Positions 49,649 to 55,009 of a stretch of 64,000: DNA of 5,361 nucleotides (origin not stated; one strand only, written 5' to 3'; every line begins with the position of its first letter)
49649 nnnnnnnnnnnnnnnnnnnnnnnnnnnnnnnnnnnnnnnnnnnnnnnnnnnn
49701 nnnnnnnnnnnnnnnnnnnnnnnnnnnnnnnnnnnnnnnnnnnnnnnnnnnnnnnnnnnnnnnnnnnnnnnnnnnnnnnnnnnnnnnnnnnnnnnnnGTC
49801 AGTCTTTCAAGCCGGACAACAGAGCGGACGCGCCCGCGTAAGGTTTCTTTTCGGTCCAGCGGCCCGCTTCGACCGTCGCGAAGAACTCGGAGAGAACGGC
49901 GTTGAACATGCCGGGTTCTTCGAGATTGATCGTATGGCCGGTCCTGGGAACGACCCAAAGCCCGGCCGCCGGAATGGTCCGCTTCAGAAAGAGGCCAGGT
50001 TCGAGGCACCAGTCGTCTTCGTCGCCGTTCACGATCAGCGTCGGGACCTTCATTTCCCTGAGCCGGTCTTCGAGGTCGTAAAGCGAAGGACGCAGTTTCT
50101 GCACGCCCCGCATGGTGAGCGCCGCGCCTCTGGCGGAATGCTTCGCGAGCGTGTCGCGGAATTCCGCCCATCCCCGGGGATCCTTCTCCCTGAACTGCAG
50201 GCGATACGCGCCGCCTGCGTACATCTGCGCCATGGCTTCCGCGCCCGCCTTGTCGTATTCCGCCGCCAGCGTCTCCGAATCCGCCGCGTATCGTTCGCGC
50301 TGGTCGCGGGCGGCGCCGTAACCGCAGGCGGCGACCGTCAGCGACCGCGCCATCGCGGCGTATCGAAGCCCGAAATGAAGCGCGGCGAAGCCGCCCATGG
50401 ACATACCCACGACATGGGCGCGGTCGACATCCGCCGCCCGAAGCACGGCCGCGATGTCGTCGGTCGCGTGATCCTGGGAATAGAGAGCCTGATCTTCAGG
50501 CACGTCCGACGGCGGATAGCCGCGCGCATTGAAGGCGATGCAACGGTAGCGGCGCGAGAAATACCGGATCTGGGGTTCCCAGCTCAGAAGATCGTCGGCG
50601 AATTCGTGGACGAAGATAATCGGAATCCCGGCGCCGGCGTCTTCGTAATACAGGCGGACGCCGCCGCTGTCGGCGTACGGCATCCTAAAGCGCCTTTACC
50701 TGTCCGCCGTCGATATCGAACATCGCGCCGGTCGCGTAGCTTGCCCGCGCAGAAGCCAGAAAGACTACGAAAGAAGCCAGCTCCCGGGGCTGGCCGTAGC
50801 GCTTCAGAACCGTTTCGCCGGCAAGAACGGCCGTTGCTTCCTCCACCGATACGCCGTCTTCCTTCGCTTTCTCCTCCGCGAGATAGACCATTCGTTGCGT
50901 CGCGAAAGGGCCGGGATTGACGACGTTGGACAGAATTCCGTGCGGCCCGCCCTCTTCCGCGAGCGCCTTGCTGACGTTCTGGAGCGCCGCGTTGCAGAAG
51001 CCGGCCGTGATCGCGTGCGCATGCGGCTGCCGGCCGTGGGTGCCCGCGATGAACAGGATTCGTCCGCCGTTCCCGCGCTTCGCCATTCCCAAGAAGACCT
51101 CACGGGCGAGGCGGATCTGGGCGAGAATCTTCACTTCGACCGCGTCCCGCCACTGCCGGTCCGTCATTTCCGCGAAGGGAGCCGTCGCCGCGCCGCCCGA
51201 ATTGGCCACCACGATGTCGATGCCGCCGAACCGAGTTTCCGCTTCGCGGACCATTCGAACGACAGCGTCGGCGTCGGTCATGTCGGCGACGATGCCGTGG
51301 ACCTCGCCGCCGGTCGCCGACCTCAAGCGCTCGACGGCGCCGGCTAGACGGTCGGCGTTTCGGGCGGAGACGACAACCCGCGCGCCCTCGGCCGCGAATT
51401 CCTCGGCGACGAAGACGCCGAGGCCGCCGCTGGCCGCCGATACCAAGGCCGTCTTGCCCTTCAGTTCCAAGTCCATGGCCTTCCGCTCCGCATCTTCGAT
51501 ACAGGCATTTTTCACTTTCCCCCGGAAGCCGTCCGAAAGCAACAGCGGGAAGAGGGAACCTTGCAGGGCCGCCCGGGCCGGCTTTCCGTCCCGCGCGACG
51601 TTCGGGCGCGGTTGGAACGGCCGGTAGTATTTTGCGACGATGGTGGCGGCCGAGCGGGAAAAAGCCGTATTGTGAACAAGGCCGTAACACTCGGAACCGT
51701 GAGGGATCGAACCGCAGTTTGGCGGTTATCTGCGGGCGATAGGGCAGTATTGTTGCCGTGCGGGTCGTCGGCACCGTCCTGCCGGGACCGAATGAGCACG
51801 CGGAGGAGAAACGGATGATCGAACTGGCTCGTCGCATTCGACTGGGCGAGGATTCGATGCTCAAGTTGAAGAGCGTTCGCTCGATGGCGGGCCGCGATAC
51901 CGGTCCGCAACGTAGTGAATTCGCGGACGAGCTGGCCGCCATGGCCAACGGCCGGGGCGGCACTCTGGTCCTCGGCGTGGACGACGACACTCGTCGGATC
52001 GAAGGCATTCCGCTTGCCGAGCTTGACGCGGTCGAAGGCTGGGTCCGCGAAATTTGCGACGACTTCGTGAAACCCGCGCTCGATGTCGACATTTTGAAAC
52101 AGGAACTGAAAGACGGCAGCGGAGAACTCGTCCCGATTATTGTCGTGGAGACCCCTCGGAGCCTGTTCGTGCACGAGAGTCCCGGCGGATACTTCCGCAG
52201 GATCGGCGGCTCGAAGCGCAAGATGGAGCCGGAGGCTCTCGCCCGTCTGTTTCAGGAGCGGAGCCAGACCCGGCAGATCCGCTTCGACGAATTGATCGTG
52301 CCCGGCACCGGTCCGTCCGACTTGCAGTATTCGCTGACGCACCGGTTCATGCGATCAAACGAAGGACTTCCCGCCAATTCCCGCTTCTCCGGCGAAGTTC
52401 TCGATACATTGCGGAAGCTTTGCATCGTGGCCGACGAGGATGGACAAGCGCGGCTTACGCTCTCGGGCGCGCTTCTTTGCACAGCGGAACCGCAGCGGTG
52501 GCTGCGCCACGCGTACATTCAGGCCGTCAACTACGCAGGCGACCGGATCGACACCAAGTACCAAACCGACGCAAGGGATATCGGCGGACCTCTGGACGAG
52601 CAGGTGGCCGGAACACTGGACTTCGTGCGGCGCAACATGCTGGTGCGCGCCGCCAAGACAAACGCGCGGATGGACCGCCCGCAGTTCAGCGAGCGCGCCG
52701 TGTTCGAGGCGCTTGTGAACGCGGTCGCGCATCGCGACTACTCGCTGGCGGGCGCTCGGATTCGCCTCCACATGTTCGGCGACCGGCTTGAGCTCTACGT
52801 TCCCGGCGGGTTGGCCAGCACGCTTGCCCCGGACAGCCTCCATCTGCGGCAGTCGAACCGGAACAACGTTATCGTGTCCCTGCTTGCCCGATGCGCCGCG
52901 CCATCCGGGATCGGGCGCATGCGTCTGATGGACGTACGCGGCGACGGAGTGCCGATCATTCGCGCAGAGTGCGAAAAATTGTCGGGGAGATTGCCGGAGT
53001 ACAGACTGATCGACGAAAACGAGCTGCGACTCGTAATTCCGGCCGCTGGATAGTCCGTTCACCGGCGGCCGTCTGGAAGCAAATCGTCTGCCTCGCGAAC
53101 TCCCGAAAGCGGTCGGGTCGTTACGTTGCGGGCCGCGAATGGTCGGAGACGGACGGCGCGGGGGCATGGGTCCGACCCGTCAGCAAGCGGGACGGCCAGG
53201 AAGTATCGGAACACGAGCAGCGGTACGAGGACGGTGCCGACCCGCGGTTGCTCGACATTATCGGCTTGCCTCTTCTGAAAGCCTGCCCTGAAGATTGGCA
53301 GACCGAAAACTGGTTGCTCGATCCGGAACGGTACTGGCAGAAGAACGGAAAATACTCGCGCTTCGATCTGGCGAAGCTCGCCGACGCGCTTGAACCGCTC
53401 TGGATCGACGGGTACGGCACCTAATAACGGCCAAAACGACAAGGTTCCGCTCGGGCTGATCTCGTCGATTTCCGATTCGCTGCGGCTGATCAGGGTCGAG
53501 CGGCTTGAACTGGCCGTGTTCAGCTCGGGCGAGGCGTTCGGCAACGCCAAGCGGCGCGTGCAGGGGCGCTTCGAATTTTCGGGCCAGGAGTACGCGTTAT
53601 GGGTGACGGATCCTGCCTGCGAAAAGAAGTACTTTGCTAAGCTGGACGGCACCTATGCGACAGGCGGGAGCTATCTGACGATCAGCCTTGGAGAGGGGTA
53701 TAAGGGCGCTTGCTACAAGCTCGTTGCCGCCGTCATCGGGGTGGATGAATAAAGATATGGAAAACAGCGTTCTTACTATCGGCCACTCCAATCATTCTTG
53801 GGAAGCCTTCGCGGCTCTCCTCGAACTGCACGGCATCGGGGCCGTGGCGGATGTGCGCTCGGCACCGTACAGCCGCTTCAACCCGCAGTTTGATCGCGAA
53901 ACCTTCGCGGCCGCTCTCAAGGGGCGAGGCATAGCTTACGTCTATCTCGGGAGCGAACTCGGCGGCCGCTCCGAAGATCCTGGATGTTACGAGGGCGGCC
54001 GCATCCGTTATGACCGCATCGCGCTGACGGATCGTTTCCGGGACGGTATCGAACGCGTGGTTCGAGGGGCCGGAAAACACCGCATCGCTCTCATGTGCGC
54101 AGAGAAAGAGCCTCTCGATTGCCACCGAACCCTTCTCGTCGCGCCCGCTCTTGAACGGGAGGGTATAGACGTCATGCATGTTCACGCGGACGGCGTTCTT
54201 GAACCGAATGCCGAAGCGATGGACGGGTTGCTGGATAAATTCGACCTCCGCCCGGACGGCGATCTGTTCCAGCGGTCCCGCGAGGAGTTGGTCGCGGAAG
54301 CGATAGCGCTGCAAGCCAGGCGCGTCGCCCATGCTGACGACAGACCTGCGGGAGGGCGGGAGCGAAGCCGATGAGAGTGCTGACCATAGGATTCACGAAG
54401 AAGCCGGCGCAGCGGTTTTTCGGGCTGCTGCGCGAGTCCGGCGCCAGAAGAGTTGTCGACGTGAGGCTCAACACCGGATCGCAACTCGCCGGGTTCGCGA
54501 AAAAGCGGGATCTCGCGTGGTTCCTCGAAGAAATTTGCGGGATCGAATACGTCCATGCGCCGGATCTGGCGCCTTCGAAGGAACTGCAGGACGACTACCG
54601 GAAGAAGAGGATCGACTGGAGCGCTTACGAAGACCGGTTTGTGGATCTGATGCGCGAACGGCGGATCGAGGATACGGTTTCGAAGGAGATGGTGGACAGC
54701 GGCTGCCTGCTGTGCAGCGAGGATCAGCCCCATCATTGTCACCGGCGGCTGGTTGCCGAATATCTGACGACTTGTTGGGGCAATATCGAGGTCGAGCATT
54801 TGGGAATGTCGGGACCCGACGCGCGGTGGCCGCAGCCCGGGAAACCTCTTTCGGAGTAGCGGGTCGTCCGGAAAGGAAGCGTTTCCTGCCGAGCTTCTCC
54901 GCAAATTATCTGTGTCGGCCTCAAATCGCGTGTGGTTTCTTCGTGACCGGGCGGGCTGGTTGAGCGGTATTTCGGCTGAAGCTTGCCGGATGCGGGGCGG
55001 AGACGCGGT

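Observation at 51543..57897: Island 2: about 6.3-kb lower-GC insertion between an SDR gene and bfr carrying a regulator, DUF488 pair and the TIR/SLOG module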

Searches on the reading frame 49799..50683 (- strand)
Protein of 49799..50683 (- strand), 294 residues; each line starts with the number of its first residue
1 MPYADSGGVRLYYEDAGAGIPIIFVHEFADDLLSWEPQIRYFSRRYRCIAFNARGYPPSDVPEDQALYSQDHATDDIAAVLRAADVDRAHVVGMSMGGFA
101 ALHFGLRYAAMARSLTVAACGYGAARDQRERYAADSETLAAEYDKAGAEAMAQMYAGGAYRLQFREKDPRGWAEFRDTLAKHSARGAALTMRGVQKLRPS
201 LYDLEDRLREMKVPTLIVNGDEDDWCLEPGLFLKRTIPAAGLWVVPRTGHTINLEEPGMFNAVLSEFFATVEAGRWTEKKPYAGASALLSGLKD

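Call 21: find_encoding_contigs(protein=window:49799-50683:-, flank=10000, max_places=10)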
Protein window:49799-50683:- (294 aa): no gene with exactly this product is on record in the collection.

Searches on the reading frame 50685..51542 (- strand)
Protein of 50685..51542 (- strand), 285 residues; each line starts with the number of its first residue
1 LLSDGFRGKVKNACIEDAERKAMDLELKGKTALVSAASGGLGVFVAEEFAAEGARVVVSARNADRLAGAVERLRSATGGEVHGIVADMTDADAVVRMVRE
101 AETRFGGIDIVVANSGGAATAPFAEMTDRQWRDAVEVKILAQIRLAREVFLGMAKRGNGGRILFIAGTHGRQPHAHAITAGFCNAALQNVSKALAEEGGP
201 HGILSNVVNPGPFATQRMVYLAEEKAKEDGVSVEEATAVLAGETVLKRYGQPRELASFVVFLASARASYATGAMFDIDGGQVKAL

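Call 5: search_protein_families(library=pfam, proteins=[window:50685-51542:-], max_evalue=0.01)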
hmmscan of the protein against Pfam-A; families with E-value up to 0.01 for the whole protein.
window:50685-51542:- (285 aa): 3 families
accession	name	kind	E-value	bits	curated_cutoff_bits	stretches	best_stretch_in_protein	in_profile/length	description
PF13561.12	adh_short_C2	-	4.7e-41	141.3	27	1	38-280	5-234/236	Enoyl-(Acyl carrier protein) reductase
PF00106.31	adh_short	-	1.6e-38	132.6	26.6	1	30-222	1-191/195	short chain dehydrogenase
PF08659.16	KR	-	9.5e-13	48.9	22.6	1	31-146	2-120/180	KR domain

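Call 11: find_encoding_contigs(protein=window:50685-51542:-, flank=10000, max_places=10)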
Protein window:50685-51542:- (285 aa): no gene with exactly this product is on record in the collection.

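Call 22: find_related_loci(query=window:50685-51476:-, collection=metagenome_contigs, flank=10000)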
Query window:50685-51476:- (263 aa) in metagenome_contigs; peptide patterns used: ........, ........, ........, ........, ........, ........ (x = any residue, [..] = any of these).
600 stretches matched a pattern (row limit reached: there are more); 373 encode a relative of the query (tblastn E <= 1e-3); the best 80 are kept; 80 distinct loci.
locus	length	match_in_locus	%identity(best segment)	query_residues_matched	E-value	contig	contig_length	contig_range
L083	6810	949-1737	76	1-263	4e-139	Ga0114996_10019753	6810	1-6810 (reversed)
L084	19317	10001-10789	73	1-263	6e-128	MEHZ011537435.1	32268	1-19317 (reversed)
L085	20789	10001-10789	73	1-263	2e-126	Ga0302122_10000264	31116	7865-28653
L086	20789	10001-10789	67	1-263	2e-117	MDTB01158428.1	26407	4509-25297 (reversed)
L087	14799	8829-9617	65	1-263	9e-116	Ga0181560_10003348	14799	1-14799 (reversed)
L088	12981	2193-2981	65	1-263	2e-115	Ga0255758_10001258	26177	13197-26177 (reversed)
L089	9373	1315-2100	64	1-263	7e-109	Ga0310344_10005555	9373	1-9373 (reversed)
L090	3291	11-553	82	83-263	2e-104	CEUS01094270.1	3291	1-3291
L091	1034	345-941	59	1-188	3e-79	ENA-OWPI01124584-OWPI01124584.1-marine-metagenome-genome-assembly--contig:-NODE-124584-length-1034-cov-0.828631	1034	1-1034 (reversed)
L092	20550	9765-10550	41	1-263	8e-54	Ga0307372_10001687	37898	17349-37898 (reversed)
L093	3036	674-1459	43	1-263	9e-54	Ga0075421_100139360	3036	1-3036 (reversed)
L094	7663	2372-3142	41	1-258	5e-53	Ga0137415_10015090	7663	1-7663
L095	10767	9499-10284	40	1-263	4e-52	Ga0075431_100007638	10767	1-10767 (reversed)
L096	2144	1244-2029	40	1-263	1e-52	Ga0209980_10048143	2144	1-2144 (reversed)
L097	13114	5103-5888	40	1-263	3e-52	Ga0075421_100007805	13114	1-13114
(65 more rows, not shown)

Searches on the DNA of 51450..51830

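Call 18: search_rna_families(source=window, start=51450, end=51830, threshold=evalue, max_evalue=10, show_alignments=2)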
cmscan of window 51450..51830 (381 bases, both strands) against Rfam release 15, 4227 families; matches with E-value up to 10: 1.
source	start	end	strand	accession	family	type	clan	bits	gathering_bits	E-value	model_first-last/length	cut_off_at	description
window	51538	51643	+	RF00060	HgcE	Gene; snRNA; snoRNA; HACA-box;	-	15.7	50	0.51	1-130/130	no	HgcE RNA (Pab105)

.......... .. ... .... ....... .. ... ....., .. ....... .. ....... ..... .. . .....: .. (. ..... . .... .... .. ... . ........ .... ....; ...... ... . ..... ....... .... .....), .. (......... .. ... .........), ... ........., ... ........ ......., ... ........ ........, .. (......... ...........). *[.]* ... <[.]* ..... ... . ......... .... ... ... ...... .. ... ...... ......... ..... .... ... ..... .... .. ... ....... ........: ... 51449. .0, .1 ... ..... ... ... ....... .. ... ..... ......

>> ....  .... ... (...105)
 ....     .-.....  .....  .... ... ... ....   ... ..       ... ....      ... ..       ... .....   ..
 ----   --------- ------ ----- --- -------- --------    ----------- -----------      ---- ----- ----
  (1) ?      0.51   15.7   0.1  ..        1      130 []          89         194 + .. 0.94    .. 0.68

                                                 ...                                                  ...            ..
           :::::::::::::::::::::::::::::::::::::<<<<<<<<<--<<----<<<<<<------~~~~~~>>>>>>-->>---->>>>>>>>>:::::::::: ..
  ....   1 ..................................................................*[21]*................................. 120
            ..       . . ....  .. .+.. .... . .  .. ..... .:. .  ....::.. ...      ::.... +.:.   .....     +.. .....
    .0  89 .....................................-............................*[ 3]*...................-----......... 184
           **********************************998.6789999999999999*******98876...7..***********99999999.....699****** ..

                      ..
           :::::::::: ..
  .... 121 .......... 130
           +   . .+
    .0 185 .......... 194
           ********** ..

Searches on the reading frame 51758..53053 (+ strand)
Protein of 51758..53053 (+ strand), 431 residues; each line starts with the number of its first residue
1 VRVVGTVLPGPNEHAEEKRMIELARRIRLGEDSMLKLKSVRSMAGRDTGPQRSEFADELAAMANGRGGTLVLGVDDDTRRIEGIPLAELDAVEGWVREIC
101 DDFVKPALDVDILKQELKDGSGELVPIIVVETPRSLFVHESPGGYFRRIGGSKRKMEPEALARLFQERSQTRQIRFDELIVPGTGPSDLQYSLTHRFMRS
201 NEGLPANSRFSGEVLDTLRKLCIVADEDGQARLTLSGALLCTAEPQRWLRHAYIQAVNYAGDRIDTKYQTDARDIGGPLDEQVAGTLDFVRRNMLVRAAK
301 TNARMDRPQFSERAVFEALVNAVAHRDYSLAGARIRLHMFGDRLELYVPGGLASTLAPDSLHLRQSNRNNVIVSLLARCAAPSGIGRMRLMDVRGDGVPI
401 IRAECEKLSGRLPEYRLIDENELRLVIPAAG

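Call 5: search_protein_families(library=pfam, proteins=[window:51758-53053:+], max_evalue=0.01)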
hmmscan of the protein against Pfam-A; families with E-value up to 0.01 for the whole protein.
window:51758-53053:+ (431 aa): 2 families
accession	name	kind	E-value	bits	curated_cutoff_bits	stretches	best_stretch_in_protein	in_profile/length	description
PF13749.12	HATPase_c_4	-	1.8e-14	54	26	1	332-426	1-88/89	Putative ATP-dependent DNA helicase recG C-terminal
PF04326.19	SLFN_AlbA_2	-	1.9e-13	51.4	25.3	1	49-157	19-118/118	Schlafen, AlbA_2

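Call 6: search_protein_families(library=padloc, proteins=[window:51758-53053:+], max_evalue=0.01)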
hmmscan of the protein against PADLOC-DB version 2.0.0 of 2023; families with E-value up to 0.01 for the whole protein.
window:51758-53053:+ (431 aa): 3 families
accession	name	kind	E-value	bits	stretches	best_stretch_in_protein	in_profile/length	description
PDLC02394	pAgo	-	2.8e-16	56.4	1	61-420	65-428/1121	-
PDLC02402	Aga_SIR2-PNTD1-PNTD2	-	3.5e-10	36.7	1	214-358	352-489/876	Class I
PDLC02418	Aga_SIR2-Kinase-PNTD1-PNTD2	-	7.3e-06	22.4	1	214-357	210-366/756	Class I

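Call 47: search_protein_families(library=ncbifam, proteins=[window:51815-53053:+], max_evalue=0.01)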
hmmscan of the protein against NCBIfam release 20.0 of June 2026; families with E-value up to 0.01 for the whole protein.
window:51815-53053:+ (412 aa): 0 families

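Call 48: search_protein_families(library=phrogs, proteins=[window:51815-53053:+], max_evalue=0.001)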
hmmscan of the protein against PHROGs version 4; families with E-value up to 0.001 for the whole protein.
window:51815-53053:+ (412 aa): 1 family
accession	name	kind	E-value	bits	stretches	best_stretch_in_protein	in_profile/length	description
phrog_12156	-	DNA, RNA and nucleotide metabolism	2.1e-41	143.1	1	39-398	40-388/485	DNA helicase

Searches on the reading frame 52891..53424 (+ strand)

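Call 5: search_protein_families(library=pfam, proteins=[window:52891-53424:+], max_evalue=0.01)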
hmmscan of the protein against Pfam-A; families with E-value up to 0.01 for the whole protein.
window:52891-53424:+ (177 aa): 1 family
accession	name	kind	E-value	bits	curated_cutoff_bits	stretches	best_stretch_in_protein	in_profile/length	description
PF22557.2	DuOB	-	1.3e-34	120.6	27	1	63-174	1-107/210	Dual OB-containing domain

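Call 6: search_protein_families(library=padloc, proteins=[window:52891-53424:+], max_evalue=0.01)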
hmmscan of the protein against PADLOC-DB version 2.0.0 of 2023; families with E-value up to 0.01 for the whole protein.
window:52891-53424:+ (177 aa): 4 families
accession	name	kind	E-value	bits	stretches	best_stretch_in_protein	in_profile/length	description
PDLC04653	PDC-M45A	-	2.4e-41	139.9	1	61-176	3-117/230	-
PDLC04655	PDC-M45A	-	1.9e-23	81.3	1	54-171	82-198/318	-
PDLC04654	PDC-M45A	-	4.2e-21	73.6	1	105-175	1-71/188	-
PDLC04656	PDC-M45A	-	5.5e-11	40.6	1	64-176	3-115/225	-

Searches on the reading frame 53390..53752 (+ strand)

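Call 5: search_protein_families(library=pfam, proteins=[window:53390-53752:+], max_evalue=0.01)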
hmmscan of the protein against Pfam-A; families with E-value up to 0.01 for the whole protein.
window:53390-53752:+ (120 aa): 1 family
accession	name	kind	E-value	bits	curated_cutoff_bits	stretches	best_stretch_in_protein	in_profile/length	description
PF22557.2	DuOB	-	3.2e-22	80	27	1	13-115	111-210/210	Dual OB-containing domain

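Call 6: search_protein_families(library=padloc, proteins=[window:53390-53752:+], max_evalue=0.01)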
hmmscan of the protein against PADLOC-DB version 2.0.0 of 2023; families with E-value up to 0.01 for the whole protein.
window:53390-53752:+ (120 aa): 4 families
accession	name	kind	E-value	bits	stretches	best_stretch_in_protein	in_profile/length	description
PDLC04653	PDC-M45A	-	1.8e-36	124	1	10-117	117-224/230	-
PDLC04654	PDC-M45A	-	2.3e-29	100.5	1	8-117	70-179/188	-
PDLC04655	PDC-M45A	-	1.2e-24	85.2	1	20-116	217-313/318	-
PDLC04656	PDC-M45A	-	1e-06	26.7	1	10-116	115-216/225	-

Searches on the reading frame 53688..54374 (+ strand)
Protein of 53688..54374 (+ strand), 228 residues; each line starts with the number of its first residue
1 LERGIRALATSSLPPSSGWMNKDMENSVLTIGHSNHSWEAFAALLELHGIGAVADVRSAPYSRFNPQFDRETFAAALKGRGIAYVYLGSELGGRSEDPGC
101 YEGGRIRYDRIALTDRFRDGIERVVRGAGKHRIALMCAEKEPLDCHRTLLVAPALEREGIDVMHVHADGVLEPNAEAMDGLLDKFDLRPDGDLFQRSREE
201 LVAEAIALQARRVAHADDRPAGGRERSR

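Call 5: search_protein_families(library=pfam, proteins=[window:53688-54374:+], max_evalue=0.01)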
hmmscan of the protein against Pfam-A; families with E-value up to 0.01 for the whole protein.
window:53688-54374:+ (228 aa): 1 family
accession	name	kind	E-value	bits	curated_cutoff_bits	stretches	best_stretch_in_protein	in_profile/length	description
PF04343.18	DUF488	-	1.1e-23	84.6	22.2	1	38-151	2-118/121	Domain of unknown function DUF488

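Call 6: search_protein_families(library=padloc, proteins=[window:53688-54374:+], max_evalue=0.01)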
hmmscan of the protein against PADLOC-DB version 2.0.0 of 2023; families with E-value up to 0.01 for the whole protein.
window:53688-54374:+ (228 aa): 4 families
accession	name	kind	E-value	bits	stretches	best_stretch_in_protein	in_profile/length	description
PDLC04657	PDC-M45B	-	1.8e-77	257.5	1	25-220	3-196/204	-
PDLC04505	PDC-M19A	-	1.5e-12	45.6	1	21-157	144-284/294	-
PDLC04658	PDC-M45C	-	1.3e-05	23.1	0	121-165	99-142/145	-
PDLC04504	PDC-M19A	-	0.0011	16.4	1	27-151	90-218/234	-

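Call 47: search_protein_families(library=ncbifam, proteins=[window:53757-54374:+], max_evalue=0.01)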
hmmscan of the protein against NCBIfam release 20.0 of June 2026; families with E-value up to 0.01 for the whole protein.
window:53757-54374:+ (205 aa): 0 families

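Call 48: search_protein_families(library=phrogs, proteins=[window:53757-54374:+], max_evalue=0.001)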
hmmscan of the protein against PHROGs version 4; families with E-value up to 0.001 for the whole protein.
window:53757-54374:+ (205 aa): 0 families

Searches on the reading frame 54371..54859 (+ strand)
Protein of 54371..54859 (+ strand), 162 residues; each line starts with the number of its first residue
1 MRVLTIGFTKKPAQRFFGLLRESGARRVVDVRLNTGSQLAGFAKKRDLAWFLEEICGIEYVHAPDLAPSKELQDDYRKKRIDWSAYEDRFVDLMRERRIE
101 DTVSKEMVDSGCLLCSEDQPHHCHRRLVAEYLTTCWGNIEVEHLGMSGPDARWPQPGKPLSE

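Call 5: search_protein_families(library=pfam, proteins=[window:54371-54859:+], max_evalue=0.01)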
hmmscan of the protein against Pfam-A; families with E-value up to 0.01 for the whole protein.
window:54371-54859:+ (162 aa): 3 families
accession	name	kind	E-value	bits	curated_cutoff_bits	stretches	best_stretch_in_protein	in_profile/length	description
PF04343.18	DUF488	-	9.6e-27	94.4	22.2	1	13-132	2-121/121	Domain of unknown function DUF488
PF22751.1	DUF488-N3a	-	4.7e-12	46.7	27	1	62-133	38-115/118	Active DUF488-N3 subclade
PF22752.1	DUF488-N3i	-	0.001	20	27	1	64-134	41-113/131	Inactive DUF488-N3 subclade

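Call 6: search_protein_families(library=padloc, proteins=[window:54371-54859:+], max_evalue=0.01)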
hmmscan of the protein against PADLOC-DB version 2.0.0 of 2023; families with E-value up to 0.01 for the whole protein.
window:54371-54859:+ (162 aa): 4 families
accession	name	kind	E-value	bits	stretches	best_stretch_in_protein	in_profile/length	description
PDLC04658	PDC-M45C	-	1.5e-69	230.4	1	1-144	1-144/145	-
PDLC04505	PDC-M19A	-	1.7e-14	51.9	1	3-143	151-293/294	-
PDLC04657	PDC-M45B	-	1.5e-11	42.3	1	2-145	5-144/204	-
PDLC04504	PDC-M19A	-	1.4e-06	25.8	1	5-133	93-222/234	-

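Call 25: find_encoding_contigs(protein=window:54371-54859:+, flank=10000, max_places=10)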
Protein window:54371-54859:+ (162 aa): no gene with exactly this product is on record in the collection.

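Call 47: search_protein_families(library=ncbifam, proteins=[window:54371-54859:+], max_evalue=0.01)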
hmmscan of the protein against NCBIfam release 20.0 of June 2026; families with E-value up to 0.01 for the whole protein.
window:54371-54859:+ (162 aa): 0 families

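Call 48: search_protein_families(library=phrogs, proteins=[window:54371-54859:+], max_evalue=0.001)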
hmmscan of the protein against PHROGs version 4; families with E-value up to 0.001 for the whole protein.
window:54371-54859:+ (162 aa): 2 families
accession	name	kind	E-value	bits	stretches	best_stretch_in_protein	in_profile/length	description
phrog_2450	-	unknown function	1.7e-12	48.5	1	61-145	71-161/346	-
phrog_14939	-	unknown function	3.7e-05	24.1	1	4-134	168-299/313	-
